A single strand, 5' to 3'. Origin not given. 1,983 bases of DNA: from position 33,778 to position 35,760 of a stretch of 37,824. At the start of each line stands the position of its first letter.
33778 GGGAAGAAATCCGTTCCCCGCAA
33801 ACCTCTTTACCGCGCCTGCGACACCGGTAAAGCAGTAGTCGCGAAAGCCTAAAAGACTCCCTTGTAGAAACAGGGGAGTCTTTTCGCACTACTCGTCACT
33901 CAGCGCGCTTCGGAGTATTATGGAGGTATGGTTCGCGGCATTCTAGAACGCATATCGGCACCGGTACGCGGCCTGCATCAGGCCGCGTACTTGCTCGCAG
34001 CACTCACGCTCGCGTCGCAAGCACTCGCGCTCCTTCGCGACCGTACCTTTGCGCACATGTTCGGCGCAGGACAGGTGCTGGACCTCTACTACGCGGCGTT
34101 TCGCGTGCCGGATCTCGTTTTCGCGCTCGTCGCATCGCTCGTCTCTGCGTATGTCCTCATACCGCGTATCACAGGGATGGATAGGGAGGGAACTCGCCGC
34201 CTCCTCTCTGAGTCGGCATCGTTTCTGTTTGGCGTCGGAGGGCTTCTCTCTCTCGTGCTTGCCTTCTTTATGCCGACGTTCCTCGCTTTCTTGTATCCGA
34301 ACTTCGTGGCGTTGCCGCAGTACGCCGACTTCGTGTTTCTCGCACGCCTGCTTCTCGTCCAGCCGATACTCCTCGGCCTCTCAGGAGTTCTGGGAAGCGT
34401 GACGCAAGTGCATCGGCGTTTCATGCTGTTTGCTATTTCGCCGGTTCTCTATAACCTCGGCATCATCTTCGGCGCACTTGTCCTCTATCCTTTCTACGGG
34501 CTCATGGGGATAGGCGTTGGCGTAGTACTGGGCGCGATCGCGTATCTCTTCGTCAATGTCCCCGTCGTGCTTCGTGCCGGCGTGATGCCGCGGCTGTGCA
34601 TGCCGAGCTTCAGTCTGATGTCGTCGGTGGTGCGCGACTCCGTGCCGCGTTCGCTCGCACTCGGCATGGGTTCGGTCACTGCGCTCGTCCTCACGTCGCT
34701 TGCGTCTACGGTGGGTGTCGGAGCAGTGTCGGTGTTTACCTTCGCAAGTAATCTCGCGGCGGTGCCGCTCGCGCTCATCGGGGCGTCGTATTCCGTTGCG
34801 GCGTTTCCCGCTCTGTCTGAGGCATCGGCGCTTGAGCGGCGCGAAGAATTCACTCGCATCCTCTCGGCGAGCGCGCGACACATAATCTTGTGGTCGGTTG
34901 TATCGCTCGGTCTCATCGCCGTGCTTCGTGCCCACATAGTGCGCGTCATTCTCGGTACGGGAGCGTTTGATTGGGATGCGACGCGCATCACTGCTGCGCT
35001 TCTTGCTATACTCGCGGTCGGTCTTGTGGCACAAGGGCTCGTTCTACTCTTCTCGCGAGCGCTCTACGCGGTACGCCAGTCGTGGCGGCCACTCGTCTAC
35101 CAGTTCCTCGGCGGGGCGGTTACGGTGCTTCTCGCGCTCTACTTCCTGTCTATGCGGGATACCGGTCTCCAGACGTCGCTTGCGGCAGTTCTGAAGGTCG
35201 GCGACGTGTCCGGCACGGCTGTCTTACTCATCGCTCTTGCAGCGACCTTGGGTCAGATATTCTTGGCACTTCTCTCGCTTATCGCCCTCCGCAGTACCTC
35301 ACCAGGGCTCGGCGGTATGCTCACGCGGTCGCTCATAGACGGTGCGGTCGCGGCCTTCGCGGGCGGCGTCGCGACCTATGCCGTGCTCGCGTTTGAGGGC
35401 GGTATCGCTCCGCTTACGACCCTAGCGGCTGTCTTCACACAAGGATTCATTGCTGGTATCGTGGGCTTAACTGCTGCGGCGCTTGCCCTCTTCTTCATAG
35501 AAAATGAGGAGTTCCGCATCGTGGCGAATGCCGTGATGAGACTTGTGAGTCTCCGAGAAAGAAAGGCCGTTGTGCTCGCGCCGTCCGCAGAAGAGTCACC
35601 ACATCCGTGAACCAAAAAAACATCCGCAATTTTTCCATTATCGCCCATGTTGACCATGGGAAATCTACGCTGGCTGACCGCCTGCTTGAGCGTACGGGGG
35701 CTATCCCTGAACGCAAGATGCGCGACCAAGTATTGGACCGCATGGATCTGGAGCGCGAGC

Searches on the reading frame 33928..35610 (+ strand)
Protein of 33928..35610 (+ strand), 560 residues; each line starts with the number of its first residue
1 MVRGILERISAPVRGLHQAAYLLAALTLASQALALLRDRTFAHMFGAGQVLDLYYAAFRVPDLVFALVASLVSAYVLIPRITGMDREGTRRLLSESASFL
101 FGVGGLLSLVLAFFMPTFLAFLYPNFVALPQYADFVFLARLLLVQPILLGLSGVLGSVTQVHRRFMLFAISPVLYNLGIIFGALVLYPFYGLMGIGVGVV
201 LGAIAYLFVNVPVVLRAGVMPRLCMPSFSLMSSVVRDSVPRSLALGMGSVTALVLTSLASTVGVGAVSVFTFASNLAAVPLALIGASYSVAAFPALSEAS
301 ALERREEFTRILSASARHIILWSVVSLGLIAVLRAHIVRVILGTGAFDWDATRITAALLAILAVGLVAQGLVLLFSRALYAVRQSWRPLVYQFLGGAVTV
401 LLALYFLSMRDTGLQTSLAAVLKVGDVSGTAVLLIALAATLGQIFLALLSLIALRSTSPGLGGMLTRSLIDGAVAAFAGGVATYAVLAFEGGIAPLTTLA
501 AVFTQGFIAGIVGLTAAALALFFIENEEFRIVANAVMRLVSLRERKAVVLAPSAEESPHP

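Call 7: find_encoding_contigs(protein=window:33928-35607:+, flank=10000, max_places=6)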
Protein window:33928-35607:+ (560 aa): 2 contigs read that carry it; 2 places shown.
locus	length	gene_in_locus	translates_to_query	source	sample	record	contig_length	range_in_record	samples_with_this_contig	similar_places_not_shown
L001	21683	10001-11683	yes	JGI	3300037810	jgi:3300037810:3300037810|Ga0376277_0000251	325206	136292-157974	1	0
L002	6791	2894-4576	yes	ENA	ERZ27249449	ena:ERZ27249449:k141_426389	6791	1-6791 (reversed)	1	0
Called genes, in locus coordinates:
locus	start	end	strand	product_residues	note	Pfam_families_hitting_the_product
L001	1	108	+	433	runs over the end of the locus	PF03703:bPH_2, PF24649:DUF7642 (weak)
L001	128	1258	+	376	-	PF00390:malic, PF00208:ELFV_dehydrog (weak), PF03949:Malic_M, PF00899:ThiF (weak)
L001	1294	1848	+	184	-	PF04011:LemA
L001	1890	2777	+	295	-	-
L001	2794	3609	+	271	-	PF00990:GGDEF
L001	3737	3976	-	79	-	PF00462:Glutaredoxin, PF02798:GST_N (weak), PF13417:GST_N_3, PF13409:GST_N_2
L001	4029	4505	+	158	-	PF02643:DUF192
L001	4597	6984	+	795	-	PF03477:ATP-cone, PF17975:RNR_Alpha, PF21995:RNR-II_ins_dom (faint), PF02867:Ribonuc_red_lgC (faint)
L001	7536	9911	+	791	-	PF13431:TPR_17 (faint), PF13428:TPR_14 (faint), PF23914:TPR_CcmH_CycH (faint), PF13432:TPR_16 (weak), PF14559:TPR_19 (weak)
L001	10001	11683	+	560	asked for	PF03023:MurJ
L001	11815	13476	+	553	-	PF00009:GTP_EFTU, PF14492:EFG_III (weak), PF00679:EFG_C, PF06421:LepA_C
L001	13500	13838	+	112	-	-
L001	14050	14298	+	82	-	PF00462:Glutaredoxin, PF13417:GST_N_3 (weak)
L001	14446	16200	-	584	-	-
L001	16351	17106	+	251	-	PF00535:Glycos_transf_2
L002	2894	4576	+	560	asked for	PF03023:MurJ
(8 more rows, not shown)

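Call 52: search_protein_families(library=pfam, proteins=[window:33928-35610:+], max_evalue=0.001)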
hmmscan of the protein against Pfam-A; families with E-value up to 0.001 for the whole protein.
window:33928-35610:+ (560 aa): 1 family
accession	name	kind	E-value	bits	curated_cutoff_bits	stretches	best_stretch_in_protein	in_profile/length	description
PF03023.19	MurJ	-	1.8e-45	155.8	27.4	1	41-442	1-404/451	Lipid II flippase MurJ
